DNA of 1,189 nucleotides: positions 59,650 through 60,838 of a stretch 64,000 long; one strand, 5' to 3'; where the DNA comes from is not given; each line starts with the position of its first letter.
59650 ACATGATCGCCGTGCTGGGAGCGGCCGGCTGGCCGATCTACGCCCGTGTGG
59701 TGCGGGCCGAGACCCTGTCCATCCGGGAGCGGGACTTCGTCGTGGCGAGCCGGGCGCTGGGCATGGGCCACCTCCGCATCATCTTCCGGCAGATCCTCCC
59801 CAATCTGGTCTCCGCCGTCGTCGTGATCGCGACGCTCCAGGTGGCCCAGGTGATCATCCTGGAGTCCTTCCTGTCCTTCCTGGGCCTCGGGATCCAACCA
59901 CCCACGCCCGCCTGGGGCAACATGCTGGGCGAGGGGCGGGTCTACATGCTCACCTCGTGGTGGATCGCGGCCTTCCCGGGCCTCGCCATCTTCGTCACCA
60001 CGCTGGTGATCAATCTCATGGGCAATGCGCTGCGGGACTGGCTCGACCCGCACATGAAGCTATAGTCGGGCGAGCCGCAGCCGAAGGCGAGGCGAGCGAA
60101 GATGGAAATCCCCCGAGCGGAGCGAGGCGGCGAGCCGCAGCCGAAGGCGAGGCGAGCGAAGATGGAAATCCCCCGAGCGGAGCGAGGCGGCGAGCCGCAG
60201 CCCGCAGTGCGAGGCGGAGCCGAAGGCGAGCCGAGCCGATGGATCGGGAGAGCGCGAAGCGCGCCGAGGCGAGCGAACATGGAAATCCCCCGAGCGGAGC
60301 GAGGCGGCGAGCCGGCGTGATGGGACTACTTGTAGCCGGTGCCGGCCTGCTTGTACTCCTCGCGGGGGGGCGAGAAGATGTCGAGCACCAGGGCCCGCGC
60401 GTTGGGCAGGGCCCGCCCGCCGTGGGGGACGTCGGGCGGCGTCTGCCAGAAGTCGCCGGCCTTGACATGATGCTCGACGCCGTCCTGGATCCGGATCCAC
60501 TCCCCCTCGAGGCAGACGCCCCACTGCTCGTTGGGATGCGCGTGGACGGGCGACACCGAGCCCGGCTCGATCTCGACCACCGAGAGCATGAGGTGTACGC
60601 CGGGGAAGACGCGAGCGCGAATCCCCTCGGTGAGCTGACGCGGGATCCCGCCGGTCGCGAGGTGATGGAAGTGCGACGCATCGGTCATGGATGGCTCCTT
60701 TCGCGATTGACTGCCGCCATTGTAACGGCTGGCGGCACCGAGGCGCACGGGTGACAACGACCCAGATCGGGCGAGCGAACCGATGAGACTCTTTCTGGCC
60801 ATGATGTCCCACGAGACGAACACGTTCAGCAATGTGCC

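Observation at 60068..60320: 60-bp tandem repeat array in a convergent intergenic region; its core motif recurs upstream of the hisF-like gene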

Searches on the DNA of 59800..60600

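Call 9: search_rna_families(source=window, start=59800, end=60600, threshold=evalue, max_evalue=10)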
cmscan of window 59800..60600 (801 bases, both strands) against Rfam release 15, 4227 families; matches with E-value up to 10: 6.
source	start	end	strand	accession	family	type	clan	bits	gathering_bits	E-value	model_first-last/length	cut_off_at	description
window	59833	59919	+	RF02166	PVT1_3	Gene; lncRNA;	-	13.7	45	0.56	1-95/95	no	Pvt1 oncogene conserved region 3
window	60129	60142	+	RF01834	fiv_FSE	Cis-reg; frameshift_element;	-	12.4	53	8.3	3-16/35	no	ribosomal frameshift site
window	60069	60082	+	RF01834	fiv_FSE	Cis-reg; frameshift_element;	-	12.4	53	8.3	3-16/35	no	ribosomal frameshift site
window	60189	60202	+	RF01834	fiv_FSE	Cis-reg; frameshift_element;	-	12.4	53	8.3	3-16/35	no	ribosomal frameshift site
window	59974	60078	-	RF03108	Methylosinus-1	Gene; sRNA;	-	10.1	145.1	9.3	1-214/214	no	Methylosinus-1 RNA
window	60416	60600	+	RF00449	IRES_HIF1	Cis-reg; IRES;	-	9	110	8.1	1-210/279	3'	HIF-1 alpha IRES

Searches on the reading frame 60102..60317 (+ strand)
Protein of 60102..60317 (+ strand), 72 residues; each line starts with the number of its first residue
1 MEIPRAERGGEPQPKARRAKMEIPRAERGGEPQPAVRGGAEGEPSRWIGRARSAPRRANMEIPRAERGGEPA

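Call 57: find_homologous_proteins(query=window:60102-60317:+, max_evalue=0.001)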
Query window:60102-60317:+ (72 aa): 1 proteins with E <= 0.001 among 53 candidates.
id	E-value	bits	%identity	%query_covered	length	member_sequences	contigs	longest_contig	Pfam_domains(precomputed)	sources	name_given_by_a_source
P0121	1.4e-6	46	93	40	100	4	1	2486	-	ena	-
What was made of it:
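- The peptide has only 1 weak relative in 5.8 billion proteins (call 57).
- Tried and rejected: Protein-coding reading: one weak hit in 5.8 billion proteins (call 57).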

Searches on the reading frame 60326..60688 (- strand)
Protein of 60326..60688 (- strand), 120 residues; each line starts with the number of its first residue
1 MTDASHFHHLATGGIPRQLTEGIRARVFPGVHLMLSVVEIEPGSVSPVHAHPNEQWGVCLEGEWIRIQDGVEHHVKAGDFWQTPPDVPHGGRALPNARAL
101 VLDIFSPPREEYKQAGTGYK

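Call 11: find_encoding_contigs(protein=window:60326-60688:-, flank=10000, max_places=10)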
Protein window:60326-60688:- (120 aa): 22 contigs read that carry it; 10 places shown.
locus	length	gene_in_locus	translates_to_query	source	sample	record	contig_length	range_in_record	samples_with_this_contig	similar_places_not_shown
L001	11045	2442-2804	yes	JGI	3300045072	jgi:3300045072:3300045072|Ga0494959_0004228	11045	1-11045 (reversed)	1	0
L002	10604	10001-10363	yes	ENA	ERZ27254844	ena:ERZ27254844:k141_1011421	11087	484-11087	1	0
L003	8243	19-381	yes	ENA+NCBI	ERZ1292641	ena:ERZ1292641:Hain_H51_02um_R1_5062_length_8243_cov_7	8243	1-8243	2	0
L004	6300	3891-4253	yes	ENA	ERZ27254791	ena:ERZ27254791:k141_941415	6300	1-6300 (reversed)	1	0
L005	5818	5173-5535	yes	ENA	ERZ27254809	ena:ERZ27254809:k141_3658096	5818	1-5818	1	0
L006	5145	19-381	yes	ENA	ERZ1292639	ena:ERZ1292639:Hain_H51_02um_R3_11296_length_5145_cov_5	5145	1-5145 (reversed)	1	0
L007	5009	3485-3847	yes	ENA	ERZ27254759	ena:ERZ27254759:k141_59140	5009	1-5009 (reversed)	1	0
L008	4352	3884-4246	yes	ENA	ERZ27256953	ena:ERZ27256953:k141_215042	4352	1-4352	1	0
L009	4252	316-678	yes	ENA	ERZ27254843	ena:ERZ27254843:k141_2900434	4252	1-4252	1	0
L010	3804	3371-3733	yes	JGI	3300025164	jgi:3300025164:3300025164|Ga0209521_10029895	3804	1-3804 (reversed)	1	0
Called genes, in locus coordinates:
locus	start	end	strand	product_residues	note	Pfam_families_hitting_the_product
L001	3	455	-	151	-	?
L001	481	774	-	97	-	PF07883:Cupin_2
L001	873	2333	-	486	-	PF07364:DUF1485, PF07171:MlrC_C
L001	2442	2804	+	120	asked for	PF02311:AraC_binding (weak), PF07883:Cupin_2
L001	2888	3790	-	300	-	PF12911:OppC_N, PF00528:BPD_transp_1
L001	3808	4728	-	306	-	PF19300:BPD_transp_1_N, PF00528:BPD_transp_1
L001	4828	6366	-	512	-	PF00496:SBP_bac_5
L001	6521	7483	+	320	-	PF01073:3Beta_HSD, PF01370:Epimerase, PF02719:Polysacc_synt_2, PF04321:RmlD_sub_bind, PF05368:NmrA (weak), PF07993:NAD_binding_4, PF16363:GDP_Man_Dehyd, PF13460:NAD_binding_10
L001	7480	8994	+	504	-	PF00496:SBP_bac_5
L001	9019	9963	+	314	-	PF19300:BPD_transp_1_N, PF00528:BPD_transp_1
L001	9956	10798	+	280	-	PF00528:BPD_transp_1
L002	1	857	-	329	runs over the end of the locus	PF02653:BPD_transp_2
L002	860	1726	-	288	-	PF02653:BPD_transp_2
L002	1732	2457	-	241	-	PF00005:ABC_tran, PF13304:AAA_21 (faint)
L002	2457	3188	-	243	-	PF02463:SMC_N (faint), PF00005:ABC_tran, PF12399:BCA_ABC_TP_C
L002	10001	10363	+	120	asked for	PF02311:AraC_binding (weak), PF07883:Cupin_2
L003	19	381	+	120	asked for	PF02311:AraC_binding (weak), PF07883:Cupin_2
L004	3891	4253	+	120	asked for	PF02311:AraC_binding (weak), PF07883:Cupin_2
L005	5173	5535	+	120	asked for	PF02311:AraC_binding (weak), PF07883:Cupin_2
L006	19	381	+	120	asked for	PF02311:AraC_binding (weak), PF07883:Cupin_2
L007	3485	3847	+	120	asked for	PF02311:AraC_binding (weak), PF07883:Cupin_2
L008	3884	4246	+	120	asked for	PF02311:AraC_binding (weak), PF07883:Cupin_2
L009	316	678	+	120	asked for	PF02311:AraC_binding (weak), PF07883:Cupin_2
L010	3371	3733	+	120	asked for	PF02311:AraC_binding (weak), PF07883:Cupin_2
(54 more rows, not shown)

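Call 32: find_homologous_proteins(query=window:60326-60688:-, max_evalue=1e-20)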
Query window:60326-60688:- (120 aa): 606 proteins with E <= 1e-20 among 649 candidates; the best 120 are listed.
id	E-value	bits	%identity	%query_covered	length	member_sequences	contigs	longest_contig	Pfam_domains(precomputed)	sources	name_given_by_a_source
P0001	2.1e-78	279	100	100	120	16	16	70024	PF07883.18,PF02311.26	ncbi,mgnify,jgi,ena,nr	ncbi:MAG: cupin domain-containing protein [Candidatus Rokubacteria bacterium]|mgnify:CR=1 FL=1|jgi:q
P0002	1.7e-68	247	89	98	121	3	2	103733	PF07883.18,PF02311.26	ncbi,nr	ncbi:MAG: cupin domain-containing protein [Candidatus Rokubacteria bacterium]|nr:cupin domain-contai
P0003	2.3e-66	240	87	99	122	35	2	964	PF07883.18,PF02311.26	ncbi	-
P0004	2.8e-65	236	83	100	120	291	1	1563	PF07883.18,PF02311.26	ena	-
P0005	4.4e-65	235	83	100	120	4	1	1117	PF07883.18,PF02311.26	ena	-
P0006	6.8e-65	235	83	100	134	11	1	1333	PF07883.18,PF02311.26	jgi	jgi:quercetin dioxygenase-like cupin family protein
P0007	4.3e-63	229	83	100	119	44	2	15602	PF07883.18,PF02311.26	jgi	jgi:quercetin dioxygenase-like cupin family protein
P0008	1.9e-62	227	83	100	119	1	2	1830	PF07883.18,PF02311.26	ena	-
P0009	3.4e-62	226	81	99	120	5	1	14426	PF07883.18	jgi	jgi:quercetin dioxygenase-like cupin family protein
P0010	6.4e-62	225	83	100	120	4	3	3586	PF07883.18,PF02311.26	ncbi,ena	ncbi:MAG TPA: cupin domain-containing protein [Methylomirabilota bacterium]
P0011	6.3e-61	222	79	100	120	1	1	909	PF07883.18,PF02311.26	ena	-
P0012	8.0e-61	222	83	98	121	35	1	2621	PF07883.18,PF02311.26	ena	-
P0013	1.1e-60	221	81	98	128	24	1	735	PF07883.18,PF02311.26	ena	-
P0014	3.0e-60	220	81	100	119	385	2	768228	PF07883.18,PF02311.26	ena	-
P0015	6.4e-60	219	81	100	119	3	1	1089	PF07883.18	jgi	-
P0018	1.3e-58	215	78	98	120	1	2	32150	PF07883.18,PF02311.26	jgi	jgi:quercetin dioxygenase-like cupin family protein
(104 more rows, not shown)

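Call 33: find_encoding_contigs(protein=P0002, flank=3000, max_places=3)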
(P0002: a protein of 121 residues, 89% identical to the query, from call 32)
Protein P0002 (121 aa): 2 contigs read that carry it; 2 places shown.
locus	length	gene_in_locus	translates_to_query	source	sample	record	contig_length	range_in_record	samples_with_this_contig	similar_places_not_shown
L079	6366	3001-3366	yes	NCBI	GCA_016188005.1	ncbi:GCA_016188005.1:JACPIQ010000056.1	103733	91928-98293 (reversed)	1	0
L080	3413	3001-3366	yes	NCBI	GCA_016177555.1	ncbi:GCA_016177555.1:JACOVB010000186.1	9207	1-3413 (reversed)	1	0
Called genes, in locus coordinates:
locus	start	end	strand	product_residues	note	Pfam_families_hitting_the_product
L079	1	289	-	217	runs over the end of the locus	PF00702:Hydrolase, PF13419:HAD_2, PF13242:Hydrolase_like (weak)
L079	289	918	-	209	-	PF06335:DUF1054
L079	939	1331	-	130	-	PF07883:Cupin_2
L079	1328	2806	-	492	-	PF07364:DUF1485, PF07171:MlrC_C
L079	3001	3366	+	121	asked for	PF02311:AraC_binding (weak), PF07883:Cupin_2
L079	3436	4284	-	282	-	PF12911:OppC_N, PF00528:BPD_transp_1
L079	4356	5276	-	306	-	PF19300:BPD_transp_1_N, PF00528:BPD_transp_1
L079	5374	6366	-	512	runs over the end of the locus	PF00496:SBP_bac_5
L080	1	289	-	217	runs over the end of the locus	PF00702:Hydrolase, PF13419:HAD_2, PF13242:Hydrolase_like (weak)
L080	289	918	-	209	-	PF06335:DUF1054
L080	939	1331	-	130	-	PF07883:Cupin_2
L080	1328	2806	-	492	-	PF07364:DUF1485, PF07171:MlrC_C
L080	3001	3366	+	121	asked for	PF02311:AraC_binding (weak), PF07883:Cupin_2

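Call 34: find_encoding_contigs(protein=P0014, flank=3000, max_places=3)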
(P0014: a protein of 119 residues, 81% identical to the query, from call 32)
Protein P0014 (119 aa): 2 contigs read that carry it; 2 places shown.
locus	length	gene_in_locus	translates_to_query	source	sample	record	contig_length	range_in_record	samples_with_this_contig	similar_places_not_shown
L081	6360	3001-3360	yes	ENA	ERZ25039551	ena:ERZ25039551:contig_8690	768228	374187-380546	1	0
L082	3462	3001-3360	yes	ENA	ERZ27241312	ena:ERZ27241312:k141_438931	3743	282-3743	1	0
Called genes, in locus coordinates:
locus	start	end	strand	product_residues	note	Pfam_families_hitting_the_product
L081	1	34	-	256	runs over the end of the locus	PF05724:TPMT, PF08241:Methyltransf_11, PF08242:Methyltransf_12, PF13489:Methyltransf_23 (weak), PF13649:Methyltransf_25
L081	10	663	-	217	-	PF00702:Hydrolase, PF13419:HAD_2, PF13242:Hydrolase_like (weak)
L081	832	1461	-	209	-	PF06335:DUF1054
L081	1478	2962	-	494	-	PF07364:DUF1485, PF07171:MlrC_C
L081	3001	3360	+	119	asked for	PF02311:AraC_binding (weak), PF07883:Cupin_2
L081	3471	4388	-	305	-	PF12911:OppC_N, PF00528:BPD_transp_1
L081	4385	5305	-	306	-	PF19300:BPD_transp_1_N, PF00528:BPD_transp_1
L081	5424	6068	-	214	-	PF00496:SBP_bac_5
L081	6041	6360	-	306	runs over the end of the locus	-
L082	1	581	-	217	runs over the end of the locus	PF00702:Hydrolase, PF12710:HAD (weak), PF13419:HAD_2, PF13242:Hydrolase_like (weak)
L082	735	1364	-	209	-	PF06335:DUF1054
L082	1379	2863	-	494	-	PF07364:DUF1485, PF07171:MlrC_C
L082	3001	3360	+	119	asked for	PF02311:AraC_binding (weak), PF07883:Cupin_2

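Call 35: find_encoding_contigs(protein=P0007, flank=3000, max_places=3)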
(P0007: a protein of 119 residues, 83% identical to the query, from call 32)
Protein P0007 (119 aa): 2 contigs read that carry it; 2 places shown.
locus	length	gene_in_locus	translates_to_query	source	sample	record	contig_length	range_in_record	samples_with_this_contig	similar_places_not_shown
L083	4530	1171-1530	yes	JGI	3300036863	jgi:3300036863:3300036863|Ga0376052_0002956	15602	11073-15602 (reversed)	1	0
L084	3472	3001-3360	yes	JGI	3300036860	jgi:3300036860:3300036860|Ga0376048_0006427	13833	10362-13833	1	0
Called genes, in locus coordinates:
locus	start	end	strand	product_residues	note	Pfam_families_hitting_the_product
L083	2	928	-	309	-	?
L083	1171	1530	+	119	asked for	PF02311:AraC_binding (weak), PF07883:Cupin_2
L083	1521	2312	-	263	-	PF13489:Methyltransf_23, PF13847:Methyltransf_31, PF08241:Methyltransf_11, PF08242:Methyltransf_12, PF13649:Methyltransf_25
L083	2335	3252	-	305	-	PF12911:OppC_N, PF00528:BPD_transp_1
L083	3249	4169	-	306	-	PF19300:BPD_transp_1_N, PF00528:BPD_transp_1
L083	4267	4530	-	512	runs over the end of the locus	PF00496:SBP_bac_5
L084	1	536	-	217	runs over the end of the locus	PF00702:Hydrolase, PF13419:HAD_2, PF13242:Hydrolase_like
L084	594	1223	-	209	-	PF06335:DUF1054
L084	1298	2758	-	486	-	PF07364:DUF1485, PF07171:MlrC_C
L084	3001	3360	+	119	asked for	PF02311:AraC_binding (weak), PF07883:Cupin_2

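Call 53: find_encoding_contigs(protein=P0009, flank=2500, max_places=2)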
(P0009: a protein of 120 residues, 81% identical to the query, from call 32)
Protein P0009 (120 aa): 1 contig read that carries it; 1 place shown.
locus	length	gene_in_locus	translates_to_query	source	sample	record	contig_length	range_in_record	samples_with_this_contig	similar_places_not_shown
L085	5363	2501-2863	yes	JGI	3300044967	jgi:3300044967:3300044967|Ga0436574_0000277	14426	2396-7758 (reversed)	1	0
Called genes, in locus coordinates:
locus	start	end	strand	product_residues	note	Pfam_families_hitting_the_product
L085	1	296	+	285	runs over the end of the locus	PF00892:EamA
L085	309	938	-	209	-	PF06335:DUF1054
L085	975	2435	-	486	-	PF07364:DUF1485, PF07171:MlrC_C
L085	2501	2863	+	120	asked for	PF07883:Cupin_2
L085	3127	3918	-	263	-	PF12911:OppC_N (weak), PF00528:BPD_transp_1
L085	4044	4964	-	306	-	PF19300:BPD_transp_1_N, PF00528:BPD_transp_1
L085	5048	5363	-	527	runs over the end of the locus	PF00496:SBP_bac_5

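Call 54: find_encoding_contigs(protein=P0018, flank=2500, max_places=2)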
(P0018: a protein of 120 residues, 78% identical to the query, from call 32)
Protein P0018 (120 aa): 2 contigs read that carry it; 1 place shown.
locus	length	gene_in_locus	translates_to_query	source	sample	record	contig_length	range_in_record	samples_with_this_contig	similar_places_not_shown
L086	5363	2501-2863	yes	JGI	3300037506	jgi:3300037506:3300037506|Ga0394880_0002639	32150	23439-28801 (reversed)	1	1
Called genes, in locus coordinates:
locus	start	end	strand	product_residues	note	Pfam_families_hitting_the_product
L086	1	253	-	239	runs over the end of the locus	PF05724:TPMT, PF13489:Methyltransf_23 (weak), PF13847:Methyltransf_31 (weak), PF08241:Methyltransf_11, PF08242:Methyltransf_12, PF13649:Methyltransf_25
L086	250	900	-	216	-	PF06335:DUF1054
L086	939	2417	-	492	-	PF07364:DUF1485, PF07171:MlrC_C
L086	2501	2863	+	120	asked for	PF02311:AraC_binding (weak), PF07883:Cupin_2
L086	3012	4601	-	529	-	PF00496:SBP_bac_5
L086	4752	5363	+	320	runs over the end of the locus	PF01073:3Beta_HSD, PF01370:Epimerase, PF02719:Polysacc_synt_2, PF04321:RmlD_sub_bind, PF05368:NmrA (faint), PF07993:NAD_binding_4, PF16363:GDP_Man_Dehyd, PF13460:NAD_binding_10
